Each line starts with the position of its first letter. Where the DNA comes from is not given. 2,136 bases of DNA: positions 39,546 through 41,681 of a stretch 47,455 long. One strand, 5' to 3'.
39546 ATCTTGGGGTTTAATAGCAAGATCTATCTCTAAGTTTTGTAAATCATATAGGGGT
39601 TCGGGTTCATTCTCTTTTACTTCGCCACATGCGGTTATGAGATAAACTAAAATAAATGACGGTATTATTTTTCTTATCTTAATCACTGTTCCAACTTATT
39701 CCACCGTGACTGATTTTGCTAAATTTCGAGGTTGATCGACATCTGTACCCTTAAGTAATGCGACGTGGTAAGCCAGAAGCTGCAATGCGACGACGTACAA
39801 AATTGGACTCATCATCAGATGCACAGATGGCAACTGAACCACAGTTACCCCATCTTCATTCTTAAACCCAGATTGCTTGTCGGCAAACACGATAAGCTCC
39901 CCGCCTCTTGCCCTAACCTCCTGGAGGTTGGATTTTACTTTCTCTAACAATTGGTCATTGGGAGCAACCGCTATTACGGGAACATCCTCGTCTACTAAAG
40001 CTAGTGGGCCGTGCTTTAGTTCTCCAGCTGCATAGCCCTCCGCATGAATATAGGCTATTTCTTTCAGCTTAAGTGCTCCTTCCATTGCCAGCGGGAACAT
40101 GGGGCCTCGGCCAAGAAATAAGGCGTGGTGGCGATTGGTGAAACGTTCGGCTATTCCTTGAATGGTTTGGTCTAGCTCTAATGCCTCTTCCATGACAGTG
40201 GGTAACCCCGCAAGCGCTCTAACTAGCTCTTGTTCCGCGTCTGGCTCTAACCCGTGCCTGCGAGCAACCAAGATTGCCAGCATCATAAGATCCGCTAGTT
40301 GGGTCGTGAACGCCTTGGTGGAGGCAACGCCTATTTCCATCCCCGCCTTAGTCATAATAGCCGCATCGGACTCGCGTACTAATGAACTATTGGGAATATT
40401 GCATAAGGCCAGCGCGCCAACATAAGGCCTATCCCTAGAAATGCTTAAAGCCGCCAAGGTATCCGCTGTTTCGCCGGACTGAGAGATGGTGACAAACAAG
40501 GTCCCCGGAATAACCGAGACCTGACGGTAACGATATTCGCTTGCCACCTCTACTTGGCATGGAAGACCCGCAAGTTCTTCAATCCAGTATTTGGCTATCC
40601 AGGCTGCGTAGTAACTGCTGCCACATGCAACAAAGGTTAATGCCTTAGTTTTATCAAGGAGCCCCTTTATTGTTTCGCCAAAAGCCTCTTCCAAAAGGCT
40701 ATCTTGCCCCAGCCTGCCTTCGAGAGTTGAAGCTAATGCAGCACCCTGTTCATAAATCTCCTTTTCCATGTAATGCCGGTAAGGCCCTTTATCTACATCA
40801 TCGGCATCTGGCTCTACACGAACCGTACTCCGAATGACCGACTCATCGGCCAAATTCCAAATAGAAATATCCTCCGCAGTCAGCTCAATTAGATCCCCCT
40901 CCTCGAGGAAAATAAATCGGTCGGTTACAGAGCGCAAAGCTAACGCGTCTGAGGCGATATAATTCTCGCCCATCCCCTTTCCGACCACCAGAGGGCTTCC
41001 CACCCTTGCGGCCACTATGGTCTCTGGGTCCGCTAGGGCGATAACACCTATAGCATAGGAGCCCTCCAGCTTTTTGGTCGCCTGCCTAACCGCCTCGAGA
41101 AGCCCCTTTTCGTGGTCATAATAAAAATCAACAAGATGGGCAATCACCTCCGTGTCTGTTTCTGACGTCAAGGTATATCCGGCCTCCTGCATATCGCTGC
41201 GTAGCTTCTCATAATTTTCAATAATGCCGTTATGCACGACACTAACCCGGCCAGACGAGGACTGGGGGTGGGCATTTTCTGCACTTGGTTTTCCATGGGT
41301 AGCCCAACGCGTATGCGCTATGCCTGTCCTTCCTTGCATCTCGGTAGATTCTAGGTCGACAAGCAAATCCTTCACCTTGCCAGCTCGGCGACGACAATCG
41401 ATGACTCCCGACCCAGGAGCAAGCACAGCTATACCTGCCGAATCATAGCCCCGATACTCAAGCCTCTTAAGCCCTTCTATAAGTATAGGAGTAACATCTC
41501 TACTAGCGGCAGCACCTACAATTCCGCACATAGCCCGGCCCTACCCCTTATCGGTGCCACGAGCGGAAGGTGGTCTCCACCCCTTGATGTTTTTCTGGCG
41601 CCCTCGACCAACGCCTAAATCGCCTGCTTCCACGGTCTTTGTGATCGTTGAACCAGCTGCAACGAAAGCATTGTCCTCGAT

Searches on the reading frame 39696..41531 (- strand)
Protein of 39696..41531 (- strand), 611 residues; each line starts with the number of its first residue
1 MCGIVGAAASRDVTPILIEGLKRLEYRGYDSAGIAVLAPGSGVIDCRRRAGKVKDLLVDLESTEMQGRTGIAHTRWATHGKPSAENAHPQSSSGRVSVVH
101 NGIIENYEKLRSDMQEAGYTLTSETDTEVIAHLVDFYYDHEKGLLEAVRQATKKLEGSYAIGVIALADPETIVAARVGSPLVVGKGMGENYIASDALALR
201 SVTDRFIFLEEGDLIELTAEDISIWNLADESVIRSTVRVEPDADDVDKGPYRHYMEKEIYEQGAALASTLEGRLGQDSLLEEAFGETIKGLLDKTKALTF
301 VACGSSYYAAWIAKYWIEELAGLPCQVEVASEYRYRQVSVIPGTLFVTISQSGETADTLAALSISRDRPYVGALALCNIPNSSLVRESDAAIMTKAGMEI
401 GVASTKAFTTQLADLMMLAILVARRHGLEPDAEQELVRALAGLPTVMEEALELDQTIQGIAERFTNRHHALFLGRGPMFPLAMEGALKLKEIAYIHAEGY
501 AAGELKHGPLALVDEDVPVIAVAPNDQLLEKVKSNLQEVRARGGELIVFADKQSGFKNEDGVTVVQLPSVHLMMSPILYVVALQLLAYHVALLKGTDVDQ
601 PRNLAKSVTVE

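Call 11: find_related_loci(query=window:39696-41531:-, collection=genome_contigs, flank=10000)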
Query window:39696-41531:- (611 aa) in genome_contigs; peptide patterns used: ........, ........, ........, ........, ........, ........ (x = any residue, [..] = any of these).
142 stretches matched a pattern; 114 encode a relative of the query (tblastn E <= 1e-3); the best 80 are kept; 80 distinct loci.
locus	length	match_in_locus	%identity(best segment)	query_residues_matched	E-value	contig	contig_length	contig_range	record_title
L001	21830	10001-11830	58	1-611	0e+0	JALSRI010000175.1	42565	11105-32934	MAG: Thiohalobacter sp. isolate 356-308_metabat1_scaf2bin.060 356-308_scaffold_467_c1, whole genome shotgun sequence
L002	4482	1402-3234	57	1-611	0e+0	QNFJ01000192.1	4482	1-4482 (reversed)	MAG: Gammaproteobacteria bacterium isolate B19_G6 B19_Guay6_scaffold_28057, whole genome shotgun sequence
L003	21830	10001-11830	57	1-611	0e+0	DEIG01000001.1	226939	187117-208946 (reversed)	MAG TPA_asm: Methylococcaceae bacterium UBA2780 UBA2780_contig_6493, whole genome shotgun sequence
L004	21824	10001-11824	54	1-611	0e+0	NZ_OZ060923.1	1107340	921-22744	Candidatus Fukatsuia anoeciicola strain Ancorni-2928 chromosome 1, complete sequence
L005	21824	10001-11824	53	1-611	0e+0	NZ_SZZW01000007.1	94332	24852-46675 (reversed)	Pantoea sp. Nvir Nezara_viridula_symbiont_contig7, whole genome shotgun sequence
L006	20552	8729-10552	51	1-611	0e+0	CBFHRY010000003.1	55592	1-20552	MAG: Gammaproteobacteria bacterium isolate AGTU_67_bin_73_strict genome assembly, contig: AGTU_67_bin_73_strict_c3, whol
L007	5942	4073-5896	51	1-611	0e+0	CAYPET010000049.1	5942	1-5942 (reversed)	MAG TPA_asm: uncultured Chitinophagaceae bacterium isolate binchicken_co208_105 genome assembly, contig: NODE_19643_leng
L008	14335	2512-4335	51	1-611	0e+0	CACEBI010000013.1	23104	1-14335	uncultured SAR86 cluster bacterium isolate AG-390-J18 genome assembly, contig: AG-390-J18_NODE_13, whole genome shotgun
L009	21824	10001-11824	51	1-611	0e+0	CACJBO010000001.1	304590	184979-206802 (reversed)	uncultured SAR86 cluster bacterium isolate AG-447-B02 genome assembly, contig: AG-447-B02_NODE_1, whole genome shotgun s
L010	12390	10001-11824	51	1-611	0e+0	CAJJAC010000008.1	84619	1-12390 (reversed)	MAG: SAR86 cluster bacterium SAR86B isolate FRAM18_bin308 genome assembly, contig: FRAM18_bin308-8, whole genome shotgun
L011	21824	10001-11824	50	1-611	0e+0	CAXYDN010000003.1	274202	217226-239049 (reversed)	MAG: uncultured SAR86 cluster bacterium isolate FRAM_RAS_F4_10_1920_2-MAG_18 genome assembly, contig: FRAM_RAS_F4_10_192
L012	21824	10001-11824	50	1-611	0e+0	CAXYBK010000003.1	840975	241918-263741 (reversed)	MAG: uncultured SAR86 cluster bacterium isolate FRAM_RAS_F4_07_1819_4-MAG_13 genome assembly, contig: FRAM_RAS_F4_07_181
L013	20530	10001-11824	50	1-611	0e+0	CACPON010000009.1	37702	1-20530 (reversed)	MAG: uncultured SAR86 cluster bacterium isolate AG-447-J17 genome assembly, contig: AG-447-J17_NODE_9, whole genome shot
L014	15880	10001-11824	51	1-611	0e+0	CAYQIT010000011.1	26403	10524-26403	MAG TPA_asm: uncultured Gammaproteobacteria bacterium isolate binchicken_co215_37 genome assembly, contig: NODE_269_leng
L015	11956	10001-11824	50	1-611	0e+0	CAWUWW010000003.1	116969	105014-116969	MAG: uncultured SAR86 cluster bacterium isolate HER22_SIP_1000_bin_47 genome assembly, contig: HER22_SP_1000_bin_47-read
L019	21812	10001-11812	50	1-607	0e+0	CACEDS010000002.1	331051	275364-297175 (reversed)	uncultured SAR86 cluster bacterium isolate AG-390-L11 genome assembly, contig: AG-390-L11_NODE_2, whole genome shotgun s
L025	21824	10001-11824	51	1-611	0e+0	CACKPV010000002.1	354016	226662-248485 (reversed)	uncultured SAR86 cluster bacterium isolate AG-917-I09 genome assembly, contig: AG-917-I09_NODE_2, whole genome shotgun s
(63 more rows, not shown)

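Call 12: find_encoding_contigs(protein=window:39696-41531:-, flank=10000, max_places=10)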
Protein window:39696-41531:- (611 aa): 7 contigs read that carry it; 6 places shown.
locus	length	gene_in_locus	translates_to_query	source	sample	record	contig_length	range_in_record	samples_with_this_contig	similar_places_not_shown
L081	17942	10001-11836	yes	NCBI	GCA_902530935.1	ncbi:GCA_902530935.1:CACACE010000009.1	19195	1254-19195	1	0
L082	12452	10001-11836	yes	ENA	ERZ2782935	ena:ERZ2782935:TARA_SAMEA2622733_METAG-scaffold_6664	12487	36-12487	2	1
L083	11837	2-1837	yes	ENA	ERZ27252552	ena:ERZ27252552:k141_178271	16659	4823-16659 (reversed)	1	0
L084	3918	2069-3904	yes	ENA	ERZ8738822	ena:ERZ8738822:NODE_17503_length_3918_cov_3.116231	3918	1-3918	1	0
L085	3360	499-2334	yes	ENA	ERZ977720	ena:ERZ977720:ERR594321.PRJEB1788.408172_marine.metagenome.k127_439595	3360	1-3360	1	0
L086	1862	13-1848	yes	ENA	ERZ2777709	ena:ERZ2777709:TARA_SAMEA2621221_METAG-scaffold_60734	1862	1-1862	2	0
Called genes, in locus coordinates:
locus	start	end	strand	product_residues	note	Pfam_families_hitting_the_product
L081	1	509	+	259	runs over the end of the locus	PF00142:Fer4_NifH, PF01656:CbiA, PF02374:ArsA_ATPase (faint), PF06564:CBP_BcsQ, PF09140:MipZ, PF10609:ParA, PF13614:AAA_31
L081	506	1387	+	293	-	PF02195:ParB_N, PF17762:HTH_ParB, PF23552:ParB_C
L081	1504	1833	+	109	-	PF03899:ATP-synt_I (weak)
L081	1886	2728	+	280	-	PF00119:ATP-synt_A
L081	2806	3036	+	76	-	PF00137:ATP-synt_C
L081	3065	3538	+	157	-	PF00430:ATP-synt_B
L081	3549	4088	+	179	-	PF00213:OSCP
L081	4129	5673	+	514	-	PF02874:ATP-synt_ab_N, PF00006:ATP-synt_ab, PF00306:ATP-synt_ab_C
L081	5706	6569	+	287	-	PF00231:ATP-synt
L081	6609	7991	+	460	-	PF02874:ATP-synt_ab_N, PF00006:ATP-synt_ab, PF22919:ATP-synt_VA_C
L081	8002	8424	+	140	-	PF02823:ATP-synt_DE_N, PF00401:ATP-synt_DE (weak)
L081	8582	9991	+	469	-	PF00483:NTP_transferase, PF01128:IspD, PF12804:NTP_transf_3, PF25084:LbH_EIF2B, PF14602:Hexapep_2 (faint), PF25087:GMPPB_C, PF00132:Hexapep (weak)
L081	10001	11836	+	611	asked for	PF13522:GATase_6, PF13537:GATase_7, PF01380:SIS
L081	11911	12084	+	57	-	PF12161:HsdM_N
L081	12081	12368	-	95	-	PF07508:Recombinase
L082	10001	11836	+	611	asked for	PF13522:GATase_6, PF13537:GATase_7, PF01380:SIS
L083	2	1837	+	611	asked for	PF13522:GATase_6, PF13537:GATase_7, PF01380:SIS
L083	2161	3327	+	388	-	PF13651:EcoRI_methylase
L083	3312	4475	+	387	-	PF03235:GmrSD_N, PF01844:HNH (weak)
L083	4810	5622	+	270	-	-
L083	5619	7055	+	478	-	-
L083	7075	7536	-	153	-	-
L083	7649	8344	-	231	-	PF00596:Aldolase_II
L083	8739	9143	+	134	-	PF03203:MerC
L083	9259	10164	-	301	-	PF00296:Bac_luciferase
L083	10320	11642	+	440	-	PF01625:PMSR, PF13098:Thioredoxin_2 (weak), PF01641:SelR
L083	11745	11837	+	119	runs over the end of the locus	PF04828:GFA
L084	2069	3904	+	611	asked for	PF13522:GATase_6, PF13537:GATase_7, PF01380:SIS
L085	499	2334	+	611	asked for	PF13522:GATase_6, PF13537:GATase_7, PF01380:SIS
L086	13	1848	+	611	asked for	PF13522:GATase_6, PF13537:GATase_7, PF01380:SIS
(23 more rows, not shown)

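Call 21: find_related_loci(query=window:39696-41531:-, collection=metagenome_contigs, flank=10000)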
Query window:39696-41531:- (611 aa) in metagenome_contigs; peptide patterns used: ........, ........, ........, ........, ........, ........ (x = any residue, [..] = any of these).
210 stretches matched a pattern; 168 encode a relative of the query (tblastn E <= 1e-3); the best 80 are kept; 80 distinct loci.
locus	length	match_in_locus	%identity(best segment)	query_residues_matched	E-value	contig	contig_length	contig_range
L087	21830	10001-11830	58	1-611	0e+0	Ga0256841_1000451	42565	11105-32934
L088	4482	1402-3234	57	1-611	0e+0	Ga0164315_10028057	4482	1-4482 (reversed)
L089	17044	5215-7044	57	1-611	0e+0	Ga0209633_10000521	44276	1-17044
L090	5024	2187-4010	51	1-611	0e+0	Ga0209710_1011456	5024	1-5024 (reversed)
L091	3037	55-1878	51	1-611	0e+0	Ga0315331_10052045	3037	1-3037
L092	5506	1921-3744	51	1-611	0e+0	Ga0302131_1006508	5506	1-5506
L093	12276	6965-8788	51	1-611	0e+0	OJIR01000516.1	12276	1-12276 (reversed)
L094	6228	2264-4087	51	1-611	0e+0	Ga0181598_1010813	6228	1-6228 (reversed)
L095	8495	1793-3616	51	1-611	0e+0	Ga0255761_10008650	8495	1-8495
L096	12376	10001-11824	51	1-611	0e+0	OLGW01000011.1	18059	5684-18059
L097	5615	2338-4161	51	1-611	0e+0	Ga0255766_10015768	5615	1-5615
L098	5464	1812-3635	51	1-611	0e+0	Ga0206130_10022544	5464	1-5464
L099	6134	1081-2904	51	1-611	0e+0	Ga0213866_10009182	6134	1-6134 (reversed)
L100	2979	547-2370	50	1-611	0e+0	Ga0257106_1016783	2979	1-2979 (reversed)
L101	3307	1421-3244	51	1-611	0e+0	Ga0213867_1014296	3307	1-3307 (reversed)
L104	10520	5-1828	51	1-611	0e+0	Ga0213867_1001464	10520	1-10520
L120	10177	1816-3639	51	1-611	0e+0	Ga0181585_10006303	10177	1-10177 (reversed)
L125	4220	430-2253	50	1-611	0e+0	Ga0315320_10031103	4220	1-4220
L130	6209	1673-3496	50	1-611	0e+0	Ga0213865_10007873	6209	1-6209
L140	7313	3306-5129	51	1-611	0e+0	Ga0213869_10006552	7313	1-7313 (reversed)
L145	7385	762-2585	51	1-611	0e+0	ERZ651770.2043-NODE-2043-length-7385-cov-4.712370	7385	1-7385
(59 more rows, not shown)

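Call 37: search_protein_families(library=pfam, proteins=[L019:13114-14268:+, L125:3030-4184:+, L140:5226-6380:+, L130:4179-5267:+, L104:9118-10281:+, L099:3805-5433:+, L145:3296-4966:+, L120:4764-8411:+, L025:15952-17685:+, L104:6310-8136:+], max_evalue=0.001)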
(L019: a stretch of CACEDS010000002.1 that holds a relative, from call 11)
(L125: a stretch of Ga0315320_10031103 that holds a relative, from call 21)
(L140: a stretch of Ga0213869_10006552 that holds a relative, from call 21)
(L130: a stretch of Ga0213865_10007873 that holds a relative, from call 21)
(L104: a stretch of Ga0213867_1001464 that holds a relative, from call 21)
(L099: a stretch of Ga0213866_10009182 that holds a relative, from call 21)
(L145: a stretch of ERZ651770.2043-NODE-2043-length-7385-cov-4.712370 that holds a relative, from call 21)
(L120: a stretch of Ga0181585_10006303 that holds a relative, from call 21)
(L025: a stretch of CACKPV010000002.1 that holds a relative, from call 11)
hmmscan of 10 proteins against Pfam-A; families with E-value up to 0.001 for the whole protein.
L019:13114-14268:+ (385 aa): 1 family
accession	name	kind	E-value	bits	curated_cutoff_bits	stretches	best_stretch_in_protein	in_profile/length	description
PF00028.23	Cadherin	-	2.5e-05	25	28.8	1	43-115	3-76/93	Cadherin domain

L125:3030-4184:+ (385 aa): 1 family
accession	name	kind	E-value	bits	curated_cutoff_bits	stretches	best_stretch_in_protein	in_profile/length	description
PF00028.23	Cadherin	-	2.6e-06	28.2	28.8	1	43-127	3-92/93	Cadherin domain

L140:5226-6380:+ (385 aa): 1 family
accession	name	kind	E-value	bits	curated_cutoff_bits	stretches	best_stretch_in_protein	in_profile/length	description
PF00028.23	Cadherin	-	7e-06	26.8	28.8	1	43-126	3-91/93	Cadherin domain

L130:4179-5267:+ (363 aa): 0 families

L104:9118-10281:+ (388 aa): 1 family
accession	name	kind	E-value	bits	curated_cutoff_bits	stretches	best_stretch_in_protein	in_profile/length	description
PF12680.13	SnoaL_2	-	4.5e-06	27.6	27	1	44-144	13-101/102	SnoaL-like domain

L099:3805-5433:+ (543 aa): 0 families

L145:3296-4966:+ (557 aa): 2 families
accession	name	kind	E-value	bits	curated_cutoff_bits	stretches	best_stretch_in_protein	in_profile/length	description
PF14240.11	YHYH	-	1e-43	150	25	2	195-339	2-134/193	YHYH protein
PF00652.28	Ricin_B_lectin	-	1.3e-05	25.8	29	1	356-460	10-108/126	Ricin-type beta-trefoil lectin domain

L120:4764-8411:+ (1216 aa): 1 family
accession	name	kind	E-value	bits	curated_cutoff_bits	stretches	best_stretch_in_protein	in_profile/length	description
PF17652.7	Glyco_hydro81C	-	3.8e-45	155.1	25.6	1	812-1130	23-330/349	Glycosyl hydrolase family 81 C-terminal domain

L025:15952-17685:+ (578 aa): 3 families
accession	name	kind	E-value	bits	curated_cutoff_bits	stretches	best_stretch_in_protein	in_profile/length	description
PF00884.28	Sulfatase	-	3.6e-63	214.1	25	1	22-425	1-298/301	Sulfatase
PF01663.27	Phosphodiest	-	6.8e-07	29.6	23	0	297-351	185-239/342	Type I phosphodiesterase / nucleotide pyrophosphatase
PF16347.10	SGSH_C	-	1.3e-06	29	29.3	1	385-504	8-134/154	N-sulphoglucosamine sulphohydrolase, C-terminal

L104:6310-8136:+ (609 aa): 1 family
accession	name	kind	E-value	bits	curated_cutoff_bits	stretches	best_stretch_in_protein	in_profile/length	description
PF13517.12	FG-GAP_3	-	1.4e-08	35.6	26.9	0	156-236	2-60/61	FG-GAP-like repeat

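Call 66: find_homologous_proteins(query=L083:1897-2148:+, max_evalue=0.001)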
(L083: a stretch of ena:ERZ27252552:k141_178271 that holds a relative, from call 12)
Query L083:1897-2148:+ (84 aa): 272 proteins with E <= 0.001 among 273 candidates; the best 120 are listed.
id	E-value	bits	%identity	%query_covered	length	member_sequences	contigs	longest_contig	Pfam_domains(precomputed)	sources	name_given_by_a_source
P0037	2.1e-46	173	100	100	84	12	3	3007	-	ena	-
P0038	3.0e-38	147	87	99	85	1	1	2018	PF07508.20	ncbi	-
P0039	8.8e-37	142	83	99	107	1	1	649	-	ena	-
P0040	2.2e-36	141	84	99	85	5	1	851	-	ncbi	-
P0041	2.3e-36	141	83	99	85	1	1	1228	-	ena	-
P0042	2.6e-36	141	83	99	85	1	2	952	PF07508.20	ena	-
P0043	4.3e-36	140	82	99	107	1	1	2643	PF07508.20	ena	-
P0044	7.3e-36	139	82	98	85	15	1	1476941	-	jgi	jgi:DNA-binding transcriptional MerR regulator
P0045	9.2e-36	139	82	98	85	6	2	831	PF07508.20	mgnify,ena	mgnify:FL=1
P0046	9.8e-36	139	81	99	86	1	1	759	PF07508.20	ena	-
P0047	1.6e-35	138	80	99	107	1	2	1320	PF07508.20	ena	-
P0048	1.7e-35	138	81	99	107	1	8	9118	PF07508.20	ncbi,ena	-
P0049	1.7e-35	138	81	99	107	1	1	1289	PF07508.20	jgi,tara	tara:strand:- start:864 stop:1187 length:324 start_codon:yes stop_codon:yes gene_type:complete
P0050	3.4e-35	137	81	99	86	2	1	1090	-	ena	-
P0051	1.8e-34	135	79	98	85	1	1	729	PF07508.20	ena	-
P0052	1.9e-34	135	78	99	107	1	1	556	PF07508.20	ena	-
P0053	2.2e-34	135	80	99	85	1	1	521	PF07508.20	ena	-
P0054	2.6e-34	134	78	99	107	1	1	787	PF07508.20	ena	-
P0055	2.9e-34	134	80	98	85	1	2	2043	PF07508.20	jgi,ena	-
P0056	3.0e-34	134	80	98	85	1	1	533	PF07508.20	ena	-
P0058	5.3e-34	133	80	98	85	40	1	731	PF07508.20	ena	-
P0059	6.8e-34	133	78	98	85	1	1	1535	PF07508.20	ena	-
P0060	8.3e-34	133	80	98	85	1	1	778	PF07508.20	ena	-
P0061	9.3e-34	133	79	98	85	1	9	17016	PF07508.20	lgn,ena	-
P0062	9.4e-34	133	79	98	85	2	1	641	PF07508.20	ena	-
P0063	9.8e-34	133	80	99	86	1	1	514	PF07508.20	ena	-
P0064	9.9e-34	133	78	99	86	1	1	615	PF07508.20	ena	-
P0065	1.5e-33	132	80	98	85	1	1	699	PF07508.20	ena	-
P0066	2.4e-33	131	80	98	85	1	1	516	PF07508.20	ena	-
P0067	2.6e-33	131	79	95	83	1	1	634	PF07508.20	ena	-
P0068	3.3e-33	131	78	98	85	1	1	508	PF07508.20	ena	-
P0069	5.4e-33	130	78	99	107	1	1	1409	PF07508.20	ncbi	-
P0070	5.4e-33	130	78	99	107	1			PF07508.20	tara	tara:strand:- start:115 stop:438 length:324 start_codon:yes stop_codon:yes gene_type:complete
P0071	5.4e-33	130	78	98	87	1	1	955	PF07508.20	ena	-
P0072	5.6e-33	130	77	99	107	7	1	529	PF07508.20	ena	-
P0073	8.0e-33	130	80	99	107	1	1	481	PF07508.20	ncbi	-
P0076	1.8e-32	128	78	99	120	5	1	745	PF07508.20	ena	-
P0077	2.2e-32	128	76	98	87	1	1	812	PF07508.20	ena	-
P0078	2.4e-32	128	80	95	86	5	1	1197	PF07508.20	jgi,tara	tara:strand:+ start:114 stop:374 length:261 start_codon:yes stop_codon:yes gene_type:complete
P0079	2.9e-32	128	73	99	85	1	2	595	PF07508.20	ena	-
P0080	3.1e-32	128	76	98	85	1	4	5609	PF07508.20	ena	-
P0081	3.1e-32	128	77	99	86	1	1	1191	PF07508.20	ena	-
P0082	3.2e-32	128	78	98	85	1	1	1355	PF07508.20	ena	-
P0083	3.4e-32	128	76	98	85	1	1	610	PF07508.20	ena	-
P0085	5.1e-32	127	77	98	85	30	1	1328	PF07508.20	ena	-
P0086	5.3e-32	127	76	99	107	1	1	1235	PF07508.20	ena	-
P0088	6.6e-32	127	76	98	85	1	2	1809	PF07508.20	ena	-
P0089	6.7e-32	127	76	95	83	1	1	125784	PF07508.20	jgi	jgi:hypothetical protein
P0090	7.4e-32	127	76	99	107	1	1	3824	PF07508.20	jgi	jgi:hypothetical protein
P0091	8.5e-32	126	78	98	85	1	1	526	PF07508.20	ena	-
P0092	9.8e-32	126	75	99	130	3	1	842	PF07508.20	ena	-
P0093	1.0e-31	126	77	98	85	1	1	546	PF07508.20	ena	-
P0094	1.1e-31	126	78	96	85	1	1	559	PF07508.20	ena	-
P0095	1.1e-31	126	76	99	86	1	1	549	PF07508.20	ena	-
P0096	1.4e-31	126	75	99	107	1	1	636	PF07508.20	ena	-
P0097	1.6e-31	125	75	99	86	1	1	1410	PF07508.20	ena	-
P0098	2.7e-31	125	76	98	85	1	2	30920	PF07508.20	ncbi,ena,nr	ncbi:recombinase family protein [Rhodobiaceae bacterium]|nr:recombinase family protein [Rhodobiaceae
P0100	3.0e-31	125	75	99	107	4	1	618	PF07508.20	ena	-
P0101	3.3e-31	125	75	99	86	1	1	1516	PF07508.20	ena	-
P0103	3.5e-31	124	74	98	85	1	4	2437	PF07508.20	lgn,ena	-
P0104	3.6e-31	124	73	98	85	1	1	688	PF07508.20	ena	-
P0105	4.1e-31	124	75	96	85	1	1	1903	PF07508.20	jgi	-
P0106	4.2e-31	124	75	99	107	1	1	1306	PF07508.20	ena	-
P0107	4.3e-31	124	77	98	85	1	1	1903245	PF07508.20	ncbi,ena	-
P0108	4.5e-31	124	75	96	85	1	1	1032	PF07508.20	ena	-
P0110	5.6e-31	124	72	99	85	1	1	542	PF07508.20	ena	-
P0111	6.8e-31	124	73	98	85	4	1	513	PF07508.20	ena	-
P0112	7.4e-31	123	73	99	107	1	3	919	PF07508.20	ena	-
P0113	7.9e-31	123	73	98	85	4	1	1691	PF07508.20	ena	-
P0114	8.5e-31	123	75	99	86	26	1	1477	PF07508.20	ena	-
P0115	9.0e-31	123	76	99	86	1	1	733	PF07508.20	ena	-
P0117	9.9e-31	123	76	98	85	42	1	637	PF07508.20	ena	-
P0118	1.0e-30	123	75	96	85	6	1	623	PF07508.20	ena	-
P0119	1.1e-30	123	73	98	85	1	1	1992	PF07508.20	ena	-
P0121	1.1e-30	123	73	99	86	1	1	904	PF07508.20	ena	-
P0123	1.2e-30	123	76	98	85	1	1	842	PF07508.20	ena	-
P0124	1.4e-30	123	73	99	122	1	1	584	PF07508.20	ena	-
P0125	1.5e-30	122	73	99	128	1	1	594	PF07508.20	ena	-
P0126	1.6e-30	122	73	98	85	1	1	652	PF07508.20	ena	-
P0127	1.6e-30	122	73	99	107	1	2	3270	PF07508.20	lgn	-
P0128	1.6e-30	122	72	99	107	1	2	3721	PF07508.20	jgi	-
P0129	1.9e-30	122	75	99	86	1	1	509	PF07508.20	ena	-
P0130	2.1e-30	122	72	99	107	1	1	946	PF07508.20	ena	-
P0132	2.3e-30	122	76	98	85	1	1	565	PF07508.20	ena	-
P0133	2.7e-30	122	72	98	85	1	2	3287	PF07508.20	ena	-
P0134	2.8e-30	122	73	99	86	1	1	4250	PF07508.20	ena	-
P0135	2.9e-30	122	73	99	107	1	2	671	PF07508.20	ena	-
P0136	2.9e-30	122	73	99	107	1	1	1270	PF07508.20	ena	-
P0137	2.9e-30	122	73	99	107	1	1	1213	PF07508.20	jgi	-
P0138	2.9e-30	121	74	98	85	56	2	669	PF07508.20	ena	-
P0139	3.0e-30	121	74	98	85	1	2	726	PF07508.20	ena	-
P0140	3.2e-30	121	72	99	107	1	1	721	PF07508.20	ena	-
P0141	3.2e-30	121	73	99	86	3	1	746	PF07508.20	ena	-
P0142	3.3e-30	121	72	98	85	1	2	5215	PF07508.20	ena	-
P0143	3.7e-30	121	73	99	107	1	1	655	PF07508.20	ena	-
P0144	3.9e-30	121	73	99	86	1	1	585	PF07508.20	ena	-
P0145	3.9e-30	121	74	96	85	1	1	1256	PF07508.20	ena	-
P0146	4.1e-30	121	74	96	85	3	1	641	PF07508.20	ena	-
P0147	4.2e-30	121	75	95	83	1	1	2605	PF07508.20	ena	-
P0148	4.2e-30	121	73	98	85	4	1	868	PF07508.20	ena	-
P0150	4.5e-30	121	72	99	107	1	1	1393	PF07508.20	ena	-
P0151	4.6e-30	121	72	99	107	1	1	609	PF07508.20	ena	-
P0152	4.7e-30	121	72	99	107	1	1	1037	PF07508.20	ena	-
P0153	5.1e-30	121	73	98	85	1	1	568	PF07508.20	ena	-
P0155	6.2e-30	120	74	98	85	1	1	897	PF07508.20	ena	-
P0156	6.3e-30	120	75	99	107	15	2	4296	PF07508.20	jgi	-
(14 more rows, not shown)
